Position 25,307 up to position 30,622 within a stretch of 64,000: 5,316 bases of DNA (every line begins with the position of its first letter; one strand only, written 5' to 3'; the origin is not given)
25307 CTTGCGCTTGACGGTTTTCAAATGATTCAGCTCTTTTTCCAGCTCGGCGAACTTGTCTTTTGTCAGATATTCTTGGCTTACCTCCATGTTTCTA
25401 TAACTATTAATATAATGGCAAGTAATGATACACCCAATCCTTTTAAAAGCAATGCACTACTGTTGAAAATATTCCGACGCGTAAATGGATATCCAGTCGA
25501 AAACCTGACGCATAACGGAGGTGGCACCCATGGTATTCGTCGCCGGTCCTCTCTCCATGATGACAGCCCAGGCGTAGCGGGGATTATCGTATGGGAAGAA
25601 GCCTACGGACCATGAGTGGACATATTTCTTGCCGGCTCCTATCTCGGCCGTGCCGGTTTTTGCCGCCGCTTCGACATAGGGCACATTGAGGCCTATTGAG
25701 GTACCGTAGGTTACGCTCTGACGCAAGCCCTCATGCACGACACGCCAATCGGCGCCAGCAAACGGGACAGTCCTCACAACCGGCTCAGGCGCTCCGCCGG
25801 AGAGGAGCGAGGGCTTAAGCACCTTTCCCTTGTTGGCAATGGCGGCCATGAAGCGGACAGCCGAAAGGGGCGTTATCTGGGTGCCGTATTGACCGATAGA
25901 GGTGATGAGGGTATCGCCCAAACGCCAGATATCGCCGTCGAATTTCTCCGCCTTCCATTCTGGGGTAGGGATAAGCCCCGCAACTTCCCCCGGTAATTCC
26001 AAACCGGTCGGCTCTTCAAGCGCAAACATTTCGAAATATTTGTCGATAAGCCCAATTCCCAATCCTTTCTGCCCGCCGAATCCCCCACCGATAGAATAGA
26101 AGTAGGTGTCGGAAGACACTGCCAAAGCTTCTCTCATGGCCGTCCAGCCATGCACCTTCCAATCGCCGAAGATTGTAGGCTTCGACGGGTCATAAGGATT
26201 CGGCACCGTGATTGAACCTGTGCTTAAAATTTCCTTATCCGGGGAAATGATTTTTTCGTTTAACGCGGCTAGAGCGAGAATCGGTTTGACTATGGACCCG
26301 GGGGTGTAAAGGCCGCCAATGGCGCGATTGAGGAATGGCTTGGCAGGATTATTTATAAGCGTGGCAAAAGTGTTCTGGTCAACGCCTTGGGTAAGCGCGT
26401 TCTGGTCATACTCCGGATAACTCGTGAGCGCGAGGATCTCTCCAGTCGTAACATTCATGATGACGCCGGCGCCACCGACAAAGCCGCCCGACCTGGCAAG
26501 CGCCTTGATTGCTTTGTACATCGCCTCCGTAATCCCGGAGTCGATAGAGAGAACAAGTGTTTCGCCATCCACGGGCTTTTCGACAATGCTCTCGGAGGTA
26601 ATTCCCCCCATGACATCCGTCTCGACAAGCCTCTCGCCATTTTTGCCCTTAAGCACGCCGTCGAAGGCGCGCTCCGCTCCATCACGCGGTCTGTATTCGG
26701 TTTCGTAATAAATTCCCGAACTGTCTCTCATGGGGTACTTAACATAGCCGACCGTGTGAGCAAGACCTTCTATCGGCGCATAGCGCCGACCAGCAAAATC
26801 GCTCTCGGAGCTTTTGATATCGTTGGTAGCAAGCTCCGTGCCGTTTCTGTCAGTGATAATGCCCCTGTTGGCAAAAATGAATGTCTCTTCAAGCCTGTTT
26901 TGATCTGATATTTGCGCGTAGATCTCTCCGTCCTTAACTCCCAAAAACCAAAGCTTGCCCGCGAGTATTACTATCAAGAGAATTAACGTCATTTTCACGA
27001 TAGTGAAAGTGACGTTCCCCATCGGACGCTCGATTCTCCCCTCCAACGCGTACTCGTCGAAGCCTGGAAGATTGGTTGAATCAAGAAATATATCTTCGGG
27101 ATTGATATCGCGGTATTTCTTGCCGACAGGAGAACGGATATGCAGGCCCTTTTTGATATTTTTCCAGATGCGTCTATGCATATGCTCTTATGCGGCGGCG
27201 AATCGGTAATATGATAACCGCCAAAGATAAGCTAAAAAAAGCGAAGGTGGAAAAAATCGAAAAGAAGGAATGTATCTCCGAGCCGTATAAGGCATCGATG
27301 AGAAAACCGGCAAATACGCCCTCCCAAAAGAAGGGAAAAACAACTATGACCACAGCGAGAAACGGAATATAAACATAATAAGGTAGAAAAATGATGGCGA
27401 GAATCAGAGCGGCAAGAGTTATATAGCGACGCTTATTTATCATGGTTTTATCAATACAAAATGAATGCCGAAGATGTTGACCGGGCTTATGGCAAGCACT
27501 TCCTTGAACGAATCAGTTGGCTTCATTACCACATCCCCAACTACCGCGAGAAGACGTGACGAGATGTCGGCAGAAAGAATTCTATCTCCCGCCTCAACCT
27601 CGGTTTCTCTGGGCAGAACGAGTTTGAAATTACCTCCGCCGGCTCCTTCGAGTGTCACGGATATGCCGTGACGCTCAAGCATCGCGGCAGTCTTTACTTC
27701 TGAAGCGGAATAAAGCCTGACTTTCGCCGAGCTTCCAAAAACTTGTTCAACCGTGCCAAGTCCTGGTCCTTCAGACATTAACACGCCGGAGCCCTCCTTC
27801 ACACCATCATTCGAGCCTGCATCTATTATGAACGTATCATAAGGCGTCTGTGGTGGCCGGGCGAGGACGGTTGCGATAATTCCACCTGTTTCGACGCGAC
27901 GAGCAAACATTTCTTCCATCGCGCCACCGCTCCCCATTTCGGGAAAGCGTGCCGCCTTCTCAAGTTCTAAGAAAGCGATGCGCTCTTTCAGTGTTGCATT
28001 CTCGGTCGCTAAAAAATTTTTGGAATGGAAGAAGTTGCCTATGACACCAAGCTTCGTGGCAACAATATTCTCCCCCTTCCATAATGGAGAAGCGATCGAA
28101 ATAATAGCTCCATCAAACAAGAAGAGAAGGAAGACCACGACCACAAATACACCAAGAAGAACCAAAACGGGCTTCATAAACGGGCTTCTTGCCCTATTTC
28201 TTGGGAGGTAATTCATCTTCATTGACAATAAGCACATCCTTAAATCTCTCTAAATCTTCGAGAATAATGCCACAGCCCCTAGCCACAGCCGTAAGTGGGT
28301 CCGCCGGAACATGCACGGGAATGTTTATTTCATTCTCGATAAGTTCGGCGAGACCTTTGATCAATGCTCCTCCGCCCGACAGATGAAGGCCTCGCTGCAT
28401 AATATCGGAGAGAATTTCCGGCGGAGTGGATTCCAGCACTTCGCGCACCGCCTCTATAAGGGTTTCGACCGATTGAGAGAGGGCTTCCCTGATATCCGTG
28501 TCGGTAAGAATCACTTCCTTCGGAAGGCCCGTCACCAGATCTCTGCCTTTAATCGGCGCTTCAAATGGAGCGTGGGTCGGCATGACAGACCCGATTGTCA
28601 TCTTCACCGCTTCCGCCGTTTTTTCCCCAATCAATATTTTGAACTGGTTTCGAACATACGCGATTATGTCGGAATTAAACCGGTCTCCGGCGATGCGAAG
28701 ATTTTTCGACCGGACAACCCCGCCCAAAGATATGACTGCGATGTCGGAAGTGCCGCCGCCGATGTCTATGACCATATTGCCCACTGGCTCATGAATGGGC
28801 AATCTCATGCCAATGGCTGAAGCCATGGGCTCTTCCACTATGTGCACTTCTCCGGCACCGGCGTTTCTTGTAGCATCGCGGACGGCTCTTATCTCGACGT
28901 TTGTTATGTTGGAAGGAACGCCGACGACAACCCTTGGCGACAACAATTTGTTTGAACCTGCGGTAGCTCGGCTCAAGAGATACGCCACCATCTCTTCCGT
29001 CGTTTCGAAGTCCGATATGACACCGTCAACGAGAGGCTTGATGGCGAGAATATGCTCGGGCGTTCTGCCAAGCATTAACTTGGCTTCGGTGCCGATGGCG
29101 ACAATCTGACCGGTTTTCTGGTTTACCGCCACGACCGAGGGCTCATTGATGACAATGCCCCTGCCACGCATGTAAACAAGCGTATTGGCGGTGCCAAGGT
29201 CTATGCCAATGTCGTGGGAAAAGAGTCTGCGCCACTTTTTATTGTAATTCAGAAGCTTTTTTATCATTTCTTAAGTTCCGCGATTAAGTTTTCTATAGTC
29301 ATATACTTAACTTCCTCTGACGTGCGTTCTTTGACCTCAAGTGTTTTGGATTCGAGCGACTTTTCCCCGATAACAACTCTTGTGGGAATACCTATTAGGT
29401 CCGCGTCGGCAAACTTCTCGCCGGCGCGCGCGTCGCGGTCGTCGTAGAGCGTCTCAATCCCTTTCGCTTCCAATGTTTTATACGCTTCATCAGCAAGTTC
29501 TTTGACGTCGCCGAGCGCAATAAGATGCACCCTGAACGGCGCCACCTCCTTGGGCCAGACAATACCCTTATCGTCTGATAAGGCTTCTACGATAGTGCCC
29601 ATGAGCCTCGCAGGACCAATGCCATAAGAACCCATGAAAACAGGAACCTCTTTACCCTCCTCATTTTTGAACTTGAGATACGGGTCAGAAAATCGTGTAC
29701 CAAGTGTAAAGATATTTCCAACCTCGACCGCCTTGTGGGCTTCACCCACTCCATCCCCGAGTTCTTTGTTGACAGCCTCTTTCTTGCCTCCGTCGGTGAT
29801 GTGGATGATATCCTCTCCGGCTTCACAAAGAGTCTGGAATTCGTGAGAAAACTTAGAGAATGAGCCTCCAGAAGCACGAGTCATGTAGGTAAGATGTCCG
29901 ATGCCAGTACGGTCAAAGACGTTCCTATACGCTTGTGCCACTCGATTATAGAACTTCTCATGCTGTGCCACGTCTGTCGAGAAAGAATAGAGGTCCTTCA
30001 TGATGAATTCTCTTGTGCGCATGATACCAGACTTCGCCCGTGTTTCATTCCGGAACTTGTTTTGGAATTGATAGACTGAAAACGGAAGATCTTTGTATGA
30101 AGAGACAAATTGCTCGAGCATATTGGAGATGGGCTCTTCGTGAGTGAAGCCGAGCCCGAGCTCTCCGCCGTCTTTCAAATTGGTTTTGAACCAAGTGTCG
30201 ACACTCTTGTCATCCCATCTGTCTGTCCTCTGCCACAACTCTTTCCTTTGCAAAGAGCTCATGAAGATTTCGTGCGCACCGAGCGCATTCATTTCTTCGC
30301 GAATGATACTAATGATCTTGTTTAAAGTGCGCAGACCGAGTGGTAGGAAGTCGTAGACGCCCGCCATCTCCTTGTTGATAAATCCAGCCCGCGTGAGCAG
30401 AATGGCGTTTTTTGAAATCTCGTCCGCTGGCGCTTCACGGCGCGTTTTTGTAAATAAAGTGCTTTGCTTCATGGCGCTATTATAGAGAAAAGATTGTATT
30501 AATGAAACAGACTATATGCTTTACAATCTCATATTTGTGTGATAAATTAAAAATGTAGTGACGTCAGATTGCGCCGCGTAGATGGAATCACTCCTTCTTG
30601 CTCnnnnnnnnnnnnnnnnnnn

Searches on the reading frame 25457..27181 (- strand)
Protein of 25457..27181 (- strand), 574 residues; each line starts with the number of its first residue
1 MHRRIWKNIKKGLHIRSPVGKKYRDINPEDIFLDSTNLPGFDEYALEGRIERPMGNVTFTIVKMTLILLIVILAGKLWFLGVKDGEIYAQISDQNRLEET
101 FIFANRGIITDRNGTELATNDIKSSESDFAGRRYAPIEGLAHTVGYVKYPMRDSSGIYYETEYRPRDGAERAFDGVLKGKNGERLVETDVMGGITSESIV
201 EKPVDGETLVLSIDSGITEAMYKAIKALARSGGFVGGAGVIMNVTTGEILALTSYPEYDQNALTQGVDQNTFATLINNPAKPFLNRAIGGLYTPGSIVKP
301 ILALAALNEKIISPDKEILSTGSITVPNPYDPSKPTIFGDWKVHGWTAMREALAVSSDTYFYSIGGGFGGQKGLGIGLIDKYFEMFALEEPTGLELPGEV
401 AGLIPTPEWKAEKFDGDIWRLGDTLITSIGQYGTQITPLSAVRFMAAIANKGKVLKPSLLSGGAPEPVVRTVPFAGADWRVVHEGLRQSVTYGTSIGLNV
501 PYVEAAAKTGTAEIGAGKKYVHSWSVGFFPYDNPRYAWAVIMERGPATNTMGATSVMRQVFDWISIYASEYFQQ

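Call 68: search_protein_families(library=pfam, proteins=[window:25457-27181:-], max_evalue=0.00001)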
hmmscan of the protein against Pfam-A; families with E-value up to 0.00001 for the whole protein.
window:25457-27181:- (574 aa): 2 families
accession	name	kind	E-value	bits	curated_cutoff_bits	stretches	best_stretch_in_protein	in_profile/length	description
PF00905.27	Transpeptidase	-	4.5e-52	177.6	22.1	1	237-558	1-295/299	Penicillin binding protein transpeptidase domain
PF03717.20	PBP_dimer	-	1.8e-07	32.2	24.4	0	132-197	108-178/180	Penicillin-binding Protein dimerisation domain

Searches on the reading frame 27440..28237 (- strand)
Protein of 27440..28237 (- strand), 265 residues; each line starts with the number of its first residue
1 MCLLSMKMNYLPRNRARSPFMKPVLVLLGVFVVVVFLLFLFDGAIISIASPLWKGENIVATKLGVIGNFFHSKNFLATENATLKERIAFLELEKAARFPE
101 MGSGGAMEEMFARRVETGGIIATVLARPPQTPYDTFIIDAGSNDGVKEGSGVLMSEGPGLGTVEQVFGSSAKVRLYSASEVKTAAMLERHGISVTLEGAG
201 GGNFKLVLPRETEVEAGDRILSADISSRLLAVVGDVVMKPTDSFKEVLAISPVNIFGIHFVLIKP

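Call 68: search_protein_families(library=pfam, proteins=[window:27440-28237:-], max_evalue=0.00001)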
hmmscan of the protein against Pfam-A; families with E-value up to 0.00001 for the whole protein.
window:27440-28237:- (265 aa): 1 family
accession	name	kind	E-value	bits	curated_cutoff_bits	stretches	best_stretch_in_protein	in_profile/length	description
PF04085.20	MreC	-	2.3e-17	63.6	28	1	124-262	1-144/147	Rod shape-determining protein MreC, barrel core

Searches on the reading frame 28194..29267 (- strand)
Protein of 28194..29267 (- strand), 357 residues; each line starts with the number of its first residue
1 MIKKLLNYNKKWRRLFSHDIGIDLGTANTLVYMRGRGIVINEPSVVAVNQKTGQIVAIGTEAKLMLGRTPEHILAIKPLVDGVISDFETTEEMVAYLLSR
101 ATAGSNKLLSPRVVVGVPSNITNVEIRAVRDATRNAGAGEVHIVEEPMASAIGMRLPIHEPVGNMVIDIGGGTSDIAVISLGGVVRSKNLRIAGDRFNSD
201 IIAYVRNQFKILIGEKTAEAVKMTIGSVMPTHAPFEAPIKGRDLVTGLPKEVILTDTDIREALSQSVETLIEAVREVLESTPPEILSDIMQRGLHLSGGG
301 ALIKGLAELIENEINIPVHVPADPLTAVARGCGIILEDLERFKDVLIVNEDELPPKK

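Call 68: search_protein_families(library=pfam, proteins=[window:28194-29267:-], max_evalue=0.00001)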
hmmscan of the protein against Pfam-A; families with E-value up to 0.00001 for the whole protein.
window:28194-29267:- (357 aa): 3 families
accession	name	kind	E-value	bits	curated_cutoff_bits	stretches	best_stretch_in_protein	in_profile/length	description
PF06723.19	MreB_Mbl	-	4.7e-133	443.5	27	1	18-342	2-325/327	MreB/Mbl protein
PF00012.26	HSP70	-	1.8e-13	50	20.6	1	89-335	109-371/599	Hsp70 protein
PF14450.12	FtsA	-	1.1e-11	45.6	31.8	1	165-321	1-110/127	Cell division protein FtsA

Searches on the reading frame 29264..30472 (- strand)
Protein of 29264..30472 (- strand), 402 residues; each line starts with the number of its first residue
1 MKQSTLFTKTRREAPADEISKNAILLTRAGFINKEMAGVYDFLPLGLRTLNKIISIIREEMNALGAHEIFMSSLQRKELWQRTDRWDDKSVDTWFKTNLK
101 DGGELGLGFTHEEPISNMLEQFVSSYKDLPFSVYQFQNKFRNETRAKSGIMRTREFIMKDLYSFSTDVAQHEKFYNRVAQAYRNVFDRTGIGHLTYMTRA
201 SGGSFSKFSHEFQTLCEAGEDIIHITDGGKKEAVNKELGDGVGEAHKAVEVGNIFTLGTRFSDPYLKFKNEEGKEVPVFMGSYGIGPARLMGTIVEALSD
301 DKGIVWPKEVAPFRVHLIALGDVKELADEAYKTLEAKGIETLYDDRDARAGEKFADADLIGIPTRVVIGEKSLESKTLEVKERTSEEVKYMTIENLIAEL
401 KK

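Call 68: search_protein_families(library=pfam, proteins=[window:29264-30472:-], max_evalue=0.00001)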
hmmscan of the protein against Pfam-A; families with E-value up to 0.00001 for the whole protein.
window:29264-30472:- (402 aa): 2 families
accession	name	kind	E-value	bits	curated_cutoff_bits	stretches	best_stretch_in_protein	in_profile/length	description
PF00587.30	tRNA-synt_2b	-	1.3e-23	84.4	29.3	1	96-296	2-177/179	tRNA synthetase class II core domain (G, H, P, S and T)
PF03129.25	HGTP_anticodon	-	2.9e-21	75.9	21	1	316-402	3-93/94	Anticodon binding domain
